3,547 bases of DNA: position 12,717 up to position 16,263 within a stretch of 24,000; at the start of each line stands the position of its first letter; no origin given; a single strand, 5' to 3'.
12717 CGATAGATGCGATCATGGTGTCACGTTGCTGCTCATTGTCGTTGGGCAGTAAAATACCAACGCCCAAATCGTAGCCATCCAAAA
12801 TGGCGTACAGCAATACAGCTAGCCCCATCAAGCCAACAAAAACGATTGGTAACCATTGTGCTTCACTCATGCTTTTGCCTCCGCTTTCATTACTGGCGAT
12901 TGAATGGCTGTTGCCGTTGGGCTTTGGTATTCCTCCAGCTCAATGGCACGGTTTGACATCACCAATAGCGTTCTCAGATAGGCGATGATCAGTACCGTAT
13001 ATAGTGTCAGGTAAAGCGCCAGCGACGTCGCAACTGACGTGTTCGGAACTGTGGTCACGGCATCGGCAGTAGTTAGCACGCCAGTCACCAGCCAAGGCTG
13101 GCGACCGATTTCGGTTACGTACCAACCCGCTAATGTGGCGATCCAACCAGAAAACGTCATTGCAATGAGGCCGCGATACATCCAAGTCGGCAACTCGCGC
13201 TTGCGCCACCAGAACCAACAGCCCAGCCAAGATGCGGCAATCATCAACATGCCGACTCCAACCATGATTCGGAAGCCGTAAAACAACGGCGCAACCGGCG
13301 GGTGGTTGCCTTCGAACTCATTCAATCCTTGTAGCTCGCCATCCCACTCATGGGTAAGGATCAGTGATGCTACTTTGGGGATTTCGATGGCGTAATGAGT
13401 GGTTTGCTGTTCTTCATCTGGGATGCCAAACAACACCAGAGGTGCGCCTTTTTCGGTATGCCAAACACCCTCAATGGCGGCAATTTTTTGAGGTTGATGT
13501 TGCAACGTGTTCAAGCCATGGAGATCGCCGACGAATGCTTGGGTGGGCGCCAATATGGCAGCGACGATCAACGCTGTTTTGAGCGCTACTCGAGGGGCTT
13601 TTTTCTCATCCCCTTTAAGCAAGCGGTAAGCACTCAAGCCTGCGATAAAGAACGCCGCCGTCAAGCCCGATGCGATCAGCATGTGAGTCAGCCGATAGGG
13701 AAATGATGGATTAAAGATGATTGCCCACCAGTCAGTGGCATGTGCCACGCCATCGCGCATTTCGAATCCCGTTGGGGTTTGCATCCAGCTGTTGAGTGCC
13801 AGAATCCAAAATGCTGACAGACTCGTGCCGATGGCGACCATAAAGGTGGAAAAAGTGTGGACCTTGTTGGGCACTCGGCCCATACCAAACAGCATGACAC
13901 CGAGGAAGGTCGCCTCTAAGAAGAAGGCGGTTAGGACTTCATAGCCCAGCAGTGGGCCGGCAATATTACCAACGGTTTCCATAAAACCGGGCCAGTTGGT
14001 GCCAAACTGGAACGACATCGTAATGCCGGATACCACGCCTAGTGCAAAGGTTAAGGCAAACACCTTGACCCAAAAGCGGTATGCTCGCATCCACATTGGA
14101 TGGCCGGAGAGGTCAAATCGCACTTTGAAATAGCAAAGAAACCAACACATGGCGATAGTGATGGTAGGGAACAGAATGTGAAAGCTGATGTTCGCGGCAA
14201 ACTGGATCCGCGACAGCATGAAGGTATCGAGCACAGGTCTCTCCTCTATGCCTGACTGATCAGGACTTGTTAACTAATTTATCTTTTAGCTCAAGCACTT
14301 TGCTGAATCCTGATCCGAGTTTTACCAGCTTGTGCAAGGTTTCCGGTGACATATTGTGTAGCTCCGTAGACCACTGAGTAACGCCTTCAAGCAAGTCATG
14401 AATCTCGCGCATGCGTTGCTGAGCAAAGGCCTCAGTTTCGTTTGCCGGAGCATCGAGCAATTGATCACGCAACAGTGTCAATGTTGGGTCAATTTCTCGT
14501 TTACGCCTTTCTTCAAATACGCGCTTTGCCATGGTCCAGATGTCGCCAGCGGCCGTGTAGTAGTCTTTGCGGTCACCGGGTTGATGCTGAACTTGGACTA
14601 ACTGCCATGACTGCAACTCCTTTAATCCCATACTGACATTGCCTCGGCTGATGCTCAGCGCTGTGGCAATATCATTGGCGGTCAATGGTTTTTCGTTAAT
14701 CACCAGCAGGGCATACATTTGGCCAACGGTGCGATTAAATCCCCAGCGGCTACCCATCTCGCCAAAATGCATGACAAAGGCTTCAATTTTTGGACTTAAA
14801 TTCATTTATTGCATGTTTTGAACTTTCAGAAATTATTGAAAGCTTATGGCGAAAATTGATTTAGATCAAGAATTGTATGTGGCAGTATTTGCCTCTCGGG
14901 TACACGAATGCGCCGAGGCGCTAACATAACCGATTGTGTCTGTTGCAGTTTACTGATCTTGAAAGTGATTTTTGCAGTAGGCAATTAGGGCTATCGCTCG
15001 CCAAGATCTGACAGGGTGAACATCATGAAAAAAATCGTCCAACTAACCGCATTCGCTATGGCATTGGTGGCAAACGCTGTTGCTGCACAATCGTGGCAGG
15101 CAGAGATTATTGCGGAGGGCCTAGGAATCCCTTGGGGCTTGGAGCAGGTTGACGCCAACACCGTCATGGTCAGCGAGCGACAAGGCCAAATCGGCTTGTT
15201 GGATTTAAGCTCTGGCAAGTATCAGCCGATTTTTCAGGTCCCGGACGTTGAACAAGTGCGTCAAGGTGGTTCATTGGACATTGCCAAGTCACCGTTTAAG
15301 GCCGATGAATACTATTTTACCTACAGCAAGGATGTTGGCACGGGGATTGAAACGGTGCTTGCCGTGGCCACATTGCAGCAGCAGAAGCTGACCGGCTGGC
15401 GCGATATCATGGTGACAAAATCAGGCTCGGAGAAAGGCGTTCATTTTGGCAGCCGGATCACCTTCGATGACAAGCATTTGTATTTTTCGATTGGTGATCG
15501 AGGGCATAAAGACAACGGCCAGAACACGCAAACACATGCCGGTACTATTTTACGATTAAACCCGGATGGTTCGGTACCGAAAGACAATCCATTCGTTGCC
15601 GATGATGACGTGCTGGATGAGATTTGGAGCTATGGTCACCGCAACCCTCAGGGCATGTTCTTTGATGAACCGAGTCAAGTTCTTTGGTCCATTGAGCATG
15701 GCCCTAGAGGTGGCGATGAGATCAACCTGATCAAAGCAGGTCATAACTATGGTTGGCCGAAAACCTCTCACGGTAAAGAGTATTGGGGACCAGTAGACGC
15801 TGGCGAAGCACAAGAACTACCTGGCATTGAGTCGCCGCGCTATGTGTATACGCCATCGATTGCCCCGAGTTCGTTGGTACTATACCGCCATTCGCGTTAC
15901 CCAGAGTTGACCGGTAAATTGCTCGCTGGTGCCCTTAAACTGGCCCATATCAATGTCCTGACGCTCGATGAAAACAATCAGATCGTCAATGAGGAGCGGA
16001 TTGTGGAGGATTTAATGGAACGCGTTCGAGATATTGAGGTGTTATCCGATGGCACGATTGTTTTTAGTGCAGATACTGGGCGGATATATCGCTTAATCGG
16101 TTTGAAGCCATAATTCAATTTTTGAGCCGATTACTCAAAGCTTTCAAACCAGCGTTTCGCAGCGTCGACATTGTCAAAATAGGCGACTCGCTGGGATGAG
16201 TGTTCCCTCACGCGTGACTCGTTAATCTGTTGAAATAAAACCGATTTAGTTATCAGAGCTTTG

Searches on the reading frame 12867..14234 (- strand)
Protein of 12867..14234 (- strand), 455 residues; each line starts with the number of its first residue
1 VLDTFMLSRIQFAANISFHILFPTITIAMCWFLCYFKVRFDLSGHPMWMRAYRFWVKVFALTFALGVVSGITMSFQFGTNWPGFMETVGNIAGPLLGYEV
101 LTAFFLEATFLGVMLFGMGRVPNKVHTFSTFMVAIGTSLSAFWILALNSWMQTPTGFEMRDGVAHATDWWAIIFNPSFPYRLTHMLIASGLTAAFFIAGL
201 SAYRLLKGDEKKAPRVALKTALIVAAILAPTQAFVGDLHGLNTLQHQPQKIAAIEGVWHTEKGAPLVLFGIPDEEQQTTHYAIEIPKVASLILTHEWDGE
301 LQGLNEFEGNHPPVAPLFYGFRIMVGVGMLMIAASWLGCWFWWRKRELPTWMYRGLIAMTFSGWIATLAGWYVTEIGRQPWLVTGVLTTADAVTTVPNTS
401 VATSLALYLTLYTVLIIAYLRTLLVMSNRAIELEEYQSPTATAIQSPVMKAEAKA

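Call 77: search_protein_families(library=ncbifam, proteins=[window:12867-14234:-], max_evalue=1e-10)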
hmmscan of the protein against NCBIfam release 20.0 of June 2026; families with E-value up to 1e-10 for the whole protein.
window:12867-14234:- (455 aa): 2 families
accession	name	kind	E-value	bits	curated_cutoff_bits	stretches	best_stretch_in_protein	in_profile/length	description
NF011677.0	PRK15097.1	equivalog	4.3e-81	273.2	968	2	1-309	1-312/522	cytochrome ubiquinol oxidase subunit I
NF011609.0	PRK15035.1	equivalog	1.2e-74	252.1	1025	2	1-306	1-309/514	cytochrome bd-II oxidase subunit 1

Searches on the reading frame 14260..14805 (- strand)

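Call 77: search_protein_families(library=ncbifam, proteins=[window:14260-14805:-], max_evalue=1e-10)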
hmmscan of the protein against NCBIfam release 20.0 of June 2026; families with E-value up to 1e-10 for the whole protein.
window:14260-14805:- (181 aa): 1 family
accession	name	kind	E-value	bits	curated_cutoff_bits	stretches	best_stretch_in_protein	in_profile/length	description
NF047500.1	choline_R_CudC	equivalog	1.8e-14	53.9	218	1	19-114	20-114/171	choline uptake/conversion transcriptional regulator CudC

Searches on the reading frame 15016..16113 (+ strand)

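Call 77: search_protein_families(library=ncbifam, proteins=[window:15016-16113:+], max_evalue=1e-10)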
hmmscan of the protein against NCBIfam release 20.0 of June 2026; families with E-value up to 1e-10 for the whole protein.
window:15016-16113:+ (365 aa): 1 family
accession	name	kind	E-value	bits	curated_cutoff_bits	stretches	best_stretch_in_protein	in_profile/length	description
TIGR03606.1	non_repeat_PQQ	subfamily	1.7e-35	122.7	434.55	1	22-251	15-271/454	glucose/sorbosone family PQQ-dependent dehydrogenase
